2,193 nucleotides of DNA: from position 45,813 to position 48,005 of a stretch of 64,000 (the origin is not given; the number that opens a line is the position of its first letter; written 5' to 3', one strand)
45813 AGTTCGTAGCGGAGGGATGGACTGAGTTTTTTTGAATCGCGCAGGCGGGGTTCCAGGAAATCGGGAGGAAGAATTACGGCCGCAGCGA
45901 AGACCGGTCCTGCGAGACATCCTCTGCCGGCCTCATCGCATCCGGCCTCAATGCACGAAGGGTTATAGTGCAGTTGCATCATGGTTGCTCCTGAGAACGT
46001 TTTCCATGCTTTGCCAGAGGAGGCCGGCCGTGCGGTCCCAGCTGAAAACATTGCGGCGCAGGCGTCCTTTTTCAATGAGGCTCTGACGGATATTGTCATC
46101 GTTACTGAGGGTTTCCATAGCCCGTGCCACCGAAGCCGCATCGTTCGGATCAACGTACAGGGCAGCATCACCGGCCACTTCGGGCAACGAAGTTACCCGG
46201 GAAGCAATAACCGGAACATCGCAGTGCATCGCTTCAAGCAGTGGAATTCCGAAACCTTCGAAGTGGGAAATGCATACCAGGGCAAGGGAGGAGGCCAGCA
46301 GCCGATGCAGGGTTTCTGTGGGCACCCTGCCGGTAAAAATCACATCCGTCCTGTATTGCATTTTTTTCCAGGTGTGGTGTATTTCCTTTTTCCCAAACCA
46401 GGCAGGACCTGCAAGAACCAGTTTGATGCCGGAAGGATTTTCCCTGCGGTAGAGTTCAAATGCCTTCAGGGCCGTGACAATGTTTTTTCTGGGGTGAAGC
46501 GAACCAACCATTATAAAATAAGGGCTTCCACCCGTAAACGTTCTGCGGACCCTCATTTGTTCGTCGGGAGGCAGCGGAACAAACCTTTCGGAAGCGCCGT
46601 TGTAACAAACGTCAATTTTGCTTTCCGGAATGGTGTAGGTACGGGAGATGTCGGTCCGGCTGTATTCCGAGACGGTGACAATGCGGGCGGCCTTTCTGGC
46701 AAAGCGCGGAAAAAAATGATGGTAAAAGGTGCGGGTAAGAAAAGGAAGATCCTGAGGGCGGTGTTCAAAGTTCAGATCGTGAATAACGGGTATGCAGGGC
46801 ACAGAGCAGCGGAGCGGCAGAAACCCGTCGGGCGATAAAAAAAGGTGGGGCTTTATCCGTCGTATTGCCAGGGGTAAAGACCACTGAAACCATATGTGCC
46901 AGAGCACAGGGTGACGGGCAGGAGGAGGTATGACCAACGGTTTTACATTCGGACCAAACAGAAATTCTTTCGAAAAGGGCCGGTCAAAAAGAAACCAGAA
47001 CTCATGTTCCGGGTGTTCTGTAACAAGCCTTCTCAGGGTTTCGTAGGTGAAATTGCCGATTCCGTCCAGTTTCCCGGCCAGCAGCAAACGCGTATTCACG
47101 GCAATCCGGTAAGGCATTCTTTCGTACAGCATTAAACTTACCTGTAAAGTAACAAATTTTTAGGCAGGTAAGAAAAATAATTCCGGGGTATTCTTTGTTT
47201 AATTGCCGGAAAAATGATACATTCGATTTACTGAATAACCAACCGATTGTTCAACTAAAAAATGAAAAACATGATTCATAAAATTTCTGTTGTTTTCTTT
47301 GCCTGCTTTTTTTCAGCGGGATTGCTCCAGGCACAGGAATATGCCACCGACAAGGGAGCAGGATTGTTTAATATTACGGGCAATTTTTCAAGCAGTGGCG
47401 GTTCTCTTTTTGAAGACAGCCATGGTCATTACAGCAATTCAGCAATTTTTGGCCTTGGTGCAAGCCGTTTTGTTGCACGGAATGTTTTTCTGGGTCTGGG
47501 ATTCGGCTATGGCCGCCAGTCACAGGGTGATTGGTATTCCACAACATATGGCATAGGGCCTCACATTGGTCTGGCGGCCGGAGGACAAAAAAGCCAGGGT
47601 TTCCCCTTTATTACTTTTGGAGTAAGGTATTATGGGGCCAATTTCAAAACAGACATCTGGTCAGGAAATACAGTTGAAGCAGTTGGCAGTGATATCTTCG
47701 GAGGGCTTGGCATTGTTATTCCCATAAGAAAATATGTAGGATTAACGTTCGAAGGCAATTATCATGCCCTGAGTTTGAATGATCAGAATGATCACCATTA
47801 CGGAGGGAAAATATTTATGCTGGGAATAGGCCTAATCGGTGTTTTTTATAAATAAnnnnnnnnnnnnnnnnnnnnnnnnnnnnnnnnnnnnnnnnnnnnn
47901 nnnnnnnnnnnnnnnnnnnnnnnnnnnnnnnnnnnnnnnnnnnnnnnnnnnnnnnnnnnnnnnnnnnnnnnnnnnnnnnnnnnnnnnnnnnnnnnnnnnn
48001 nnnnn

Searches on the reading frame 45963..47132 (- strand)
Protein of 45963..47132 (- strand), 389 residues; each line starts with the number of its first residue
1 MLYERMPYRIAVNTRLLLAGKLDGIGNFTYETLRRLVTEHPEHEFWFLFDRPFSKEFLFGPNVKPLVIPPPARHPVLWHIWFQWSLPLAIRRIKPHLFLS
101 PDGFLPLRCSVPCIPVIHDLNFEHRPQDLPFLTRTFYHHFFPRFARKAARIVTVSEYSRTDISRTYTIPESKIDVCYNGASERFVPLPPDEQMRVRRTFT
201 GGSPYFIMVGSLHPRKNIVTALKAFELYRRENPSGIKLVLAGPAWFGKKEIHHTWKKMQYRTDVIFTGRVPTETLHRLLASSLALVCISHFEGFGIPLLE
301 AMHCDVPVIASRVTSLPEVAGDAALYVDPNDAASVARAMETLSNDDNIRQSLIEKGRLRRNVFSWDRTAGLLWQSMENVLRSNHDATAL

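Call 11: search_protein_families(library=pfam, proteins=[window:45963-47132:-])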
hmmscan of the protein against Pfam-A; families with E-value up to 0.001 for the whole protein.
window:45963-47132:- (389 aa): 6 families
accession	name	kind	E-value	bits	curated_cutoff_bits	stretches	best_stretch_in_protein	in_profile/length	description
PF00534.26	Glycos_transf_1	-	2.7e-33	115.4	26.4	1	193-358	5-171/172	Glycosyl transferases group 1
PF13692.12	Glyco_trans_1_4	-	7.9e-26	91.5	27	1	204-345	2-142/142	Glycosyl transferases group 1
PF13439.12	Glyco_transf_4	-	1.6e-14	54.7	28.5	1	23-179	2-165/170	Glycosyltransferase Family 4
PF13524.12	Glyco_trans_1_2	-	2.8e-08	34.3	25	1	232-359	12-128/144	Glycosyl transferase-like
PF20706.3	GT4-conflict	-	5.7e-07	29.3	26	1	181-318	174-318/385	Family 4 Glycosyltransferase in conflict systems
PF13579.12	Glyco_trans_4_4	-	0.00013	22.8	29.7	1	89-179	66-158/158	Glycosyl transferase 4-like domain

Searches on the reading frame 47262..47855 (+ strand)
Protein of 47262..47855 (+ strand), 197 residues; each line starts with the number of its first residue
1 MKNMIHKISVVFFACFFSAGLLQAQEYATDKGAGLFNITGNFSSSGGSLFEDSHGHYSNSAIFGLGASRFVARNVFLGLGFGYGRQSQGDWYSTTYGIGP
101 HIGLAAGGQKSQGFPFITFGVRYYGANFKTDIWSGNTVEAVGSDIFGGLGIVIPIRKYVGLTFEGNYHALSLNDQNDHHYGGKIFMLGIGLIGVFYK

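Call 11: search_protein_families(library=pfam, proteins=[window:47262-47855:+])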
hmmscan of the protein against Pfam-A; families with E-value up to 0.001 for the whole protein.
window:47262-47855:+ (197 aa): 0 families

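Call 20: find_encoding_contigs(protein=window:47262-47855:+, flank=10000, max_places=10)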
Protein window:47262-47855:+ (197 aa): 4 contigs read that carry it; 4 places shown.
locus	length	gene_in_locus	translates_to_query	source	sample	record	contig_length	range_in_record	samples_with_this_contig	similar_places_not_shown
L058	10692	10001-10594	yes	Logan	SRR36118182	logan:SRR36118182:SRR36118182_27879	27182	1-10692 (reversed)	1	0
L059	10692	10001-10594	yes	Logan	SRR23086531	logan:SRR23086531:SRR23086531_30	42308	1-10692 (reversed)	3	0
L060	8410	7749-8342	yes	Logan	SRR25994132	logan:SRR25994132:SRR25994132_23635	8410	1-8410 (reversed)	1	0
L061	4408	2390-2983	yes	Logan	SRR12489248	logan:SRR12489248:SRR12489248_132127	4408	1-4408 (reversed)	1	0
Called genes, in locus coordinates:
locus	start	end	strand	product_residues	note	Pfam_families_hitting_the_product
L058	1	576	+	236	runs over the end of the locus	-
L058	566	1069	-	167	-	-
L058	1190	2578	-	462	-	PF01139:RtcB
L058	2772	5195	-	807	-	PF12704:MacB_PCD, PF02687:FtsX, PF12704:MacB_PCD (weak), PF02687:FtsX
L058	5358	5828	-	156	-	PF00075:RNase_H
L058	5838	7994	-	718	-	PF10459:Peptidase_S46, PF13365:Trypsin_2 (faint), PF01732:Myco_protease (faint)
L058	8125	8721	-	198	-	PF01351:RNase_HII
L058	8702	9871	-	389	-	PF13439:Glyco_transf_4, PF20706:GT4-conflict (weak), PF00534:Glycos_transf_1, PF13692:Glyco_trans_1_4, PF13524:Glyco_trans_1_2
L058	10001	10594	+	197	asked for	-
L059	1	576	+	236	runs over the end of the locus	-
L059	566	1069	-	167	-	-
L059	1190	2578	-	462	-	PF01139:RtcB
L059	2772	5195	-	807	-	PF12704:MacB_PCD, PF02687:FtsX, PF12704:MacB_PCD (weak), PF02687:FtsX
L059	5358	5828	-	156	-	PF00075:RNase_H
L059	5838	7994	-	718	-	PF10459:Peptidase_S46, PF13365:Trypsin_2 (faint), PF01732:Myco_protease (faint)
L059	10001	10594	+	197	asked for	-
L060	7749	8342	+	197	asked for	-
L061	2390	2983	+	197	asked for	-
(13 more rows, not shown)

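Call 62: find_homologous_proteins(query=window:47262-47855:+, max_evalue=1e-10)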
Query window:47262-47855:+ (197 aa): 4 proteins with E <= 1e-10 among 119 candidates.
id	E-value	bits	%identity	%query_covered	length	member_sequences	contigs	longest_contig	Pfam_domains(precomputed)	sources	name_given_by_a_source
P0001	6.1e-126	436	100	100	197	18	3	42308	-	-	-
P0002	2.2e-100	353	82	98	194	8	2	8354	-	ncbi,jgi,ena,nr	ncbi:MAG TPA: hypothetical protein PK825_00280 [Bacteroidales bacterium]|nr:hypothetical protein [Ba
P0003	5.7e-88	312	71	98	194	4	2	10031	-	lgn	-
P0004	3.2e-75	270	68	98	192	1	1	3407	-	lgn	-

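Call 63: find_encoding_contigs(protein=P0002, flank=4000, max_places=4)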
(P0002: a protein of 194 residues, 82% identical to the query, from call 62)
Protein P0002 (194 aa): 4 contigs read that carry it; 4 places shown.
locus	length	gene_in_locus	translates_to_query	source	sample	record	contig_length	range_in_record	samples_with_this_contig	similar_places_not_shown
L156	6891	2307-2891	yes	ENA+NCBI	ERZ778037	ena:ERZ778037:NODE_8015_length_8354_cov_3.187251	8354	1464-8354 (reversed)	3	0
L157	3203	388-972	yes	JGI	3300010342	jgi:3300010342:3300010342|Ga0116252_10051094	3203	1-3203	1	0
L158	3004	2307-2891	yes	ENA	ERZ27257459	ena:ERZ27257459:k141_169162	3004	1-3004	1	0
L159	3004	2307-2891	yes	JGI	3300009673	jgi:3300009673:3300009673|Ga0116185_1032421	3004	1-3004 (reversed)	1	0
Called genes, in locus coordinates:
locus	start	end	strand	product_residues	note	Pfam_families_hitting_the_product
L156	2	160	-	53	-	?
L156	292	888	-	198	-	PF01351:RNase_HII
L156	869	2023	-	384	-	PF13439:Glyco_transf_4, PF20706:GT4-conflict (weak), PF00534:Glycos_transf_1, PF13692:Glyco_trans_1_4, PF13524:Glyco_trans_1_2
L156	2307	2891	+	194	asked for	-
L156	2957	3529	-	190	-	-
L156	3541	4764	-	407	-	PF05222:AlaDh_PNT_N, PF02826:2-Hacid_dh_C (faint), PF01262:AlaDh_PNT_C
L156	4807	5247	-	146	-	PF02367:TsaE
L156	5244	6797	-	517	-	PF00072:Response_reg, PF08665:PglZ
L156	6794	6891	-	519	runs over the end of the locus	?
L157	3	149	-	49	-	?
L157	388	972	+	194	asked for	-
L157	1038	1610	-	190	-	-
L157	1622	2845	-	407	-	PF05222:AlaDh_PNT_N, PF02826:2-Hacid_dh_C (faint), PF01262:AlaDh_PNT_C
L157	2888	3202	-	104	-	?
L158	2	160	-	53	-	?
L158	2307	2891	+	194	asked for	-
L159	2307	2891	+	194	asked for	-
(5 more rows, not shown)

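Call 64: find_encoding_contigs(protein=P0003, flank=4000, max_places=4)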
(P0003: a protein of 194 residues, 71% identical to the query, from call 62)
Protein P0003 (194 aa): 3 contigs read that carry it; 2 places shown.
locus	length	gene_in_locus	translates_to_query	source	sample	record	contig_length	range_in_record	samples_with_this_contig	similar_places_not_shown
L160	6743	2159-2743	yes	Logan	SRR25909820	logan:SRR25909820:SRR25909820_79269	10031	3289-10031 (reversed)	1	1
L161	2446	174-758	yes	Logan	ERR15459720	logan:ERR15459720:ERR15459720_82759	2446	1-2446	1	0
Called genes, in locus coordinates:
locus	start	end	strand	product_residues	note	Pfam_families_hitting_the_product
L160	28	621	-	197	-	PF01351:RNase_HII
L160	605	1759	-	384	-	PF13439:Glyco_transf_4, PF00534:Glycos_transf_1, PF13692:Glyco_trans_1_4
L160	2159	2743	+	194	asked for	-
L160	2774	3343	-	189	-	-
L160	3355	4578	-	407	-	PF05222:AlaDh_PNT_N, PF02826:2-Hacid_dh_C (faint), PF01262:AlaDh_PNT_C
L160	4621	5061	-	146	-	PF02367:TsaE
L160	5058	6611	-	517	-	PF00072:Response_reg, PF08665:PglZ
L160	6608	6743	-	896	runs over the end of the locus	PF07719:TPR_2 (faint), PF13432:TPR_16 (faint), PF13424:TPR_12 (faint), PF00515:TPR_1 (faint), PF13174:TPR_6 (faint), PF13181:TPR_8 (faint), PF13428:TPR_14 (faint), PF25062:ARM_TT21_N (weak), +3 more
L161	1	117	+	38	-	?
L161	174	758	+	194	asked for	-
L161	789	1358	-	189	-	-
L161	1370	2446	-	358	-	?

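Call 65: find_encoding_contigs(protein=P0004, flank=4000, max_places=4)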
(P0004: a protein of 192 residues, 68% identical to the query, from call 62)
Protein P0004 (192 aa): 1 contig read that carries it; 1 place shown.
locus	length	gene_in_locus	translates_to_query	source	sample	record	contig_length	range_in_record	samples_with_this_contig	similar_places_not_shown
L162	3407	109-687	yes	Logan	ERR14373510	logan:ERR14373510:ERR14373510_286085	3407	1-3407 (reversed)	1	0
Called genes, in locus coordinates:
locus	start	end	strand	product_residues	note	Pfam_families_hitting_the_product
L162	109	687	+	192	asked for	-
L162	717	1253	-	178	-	-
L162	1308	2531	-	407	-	PF05222:AlaDh_PNT_N, PF01262:AlaDh_PNT_C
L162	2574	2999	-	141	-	PF02367:TsaE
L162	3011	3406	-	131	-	?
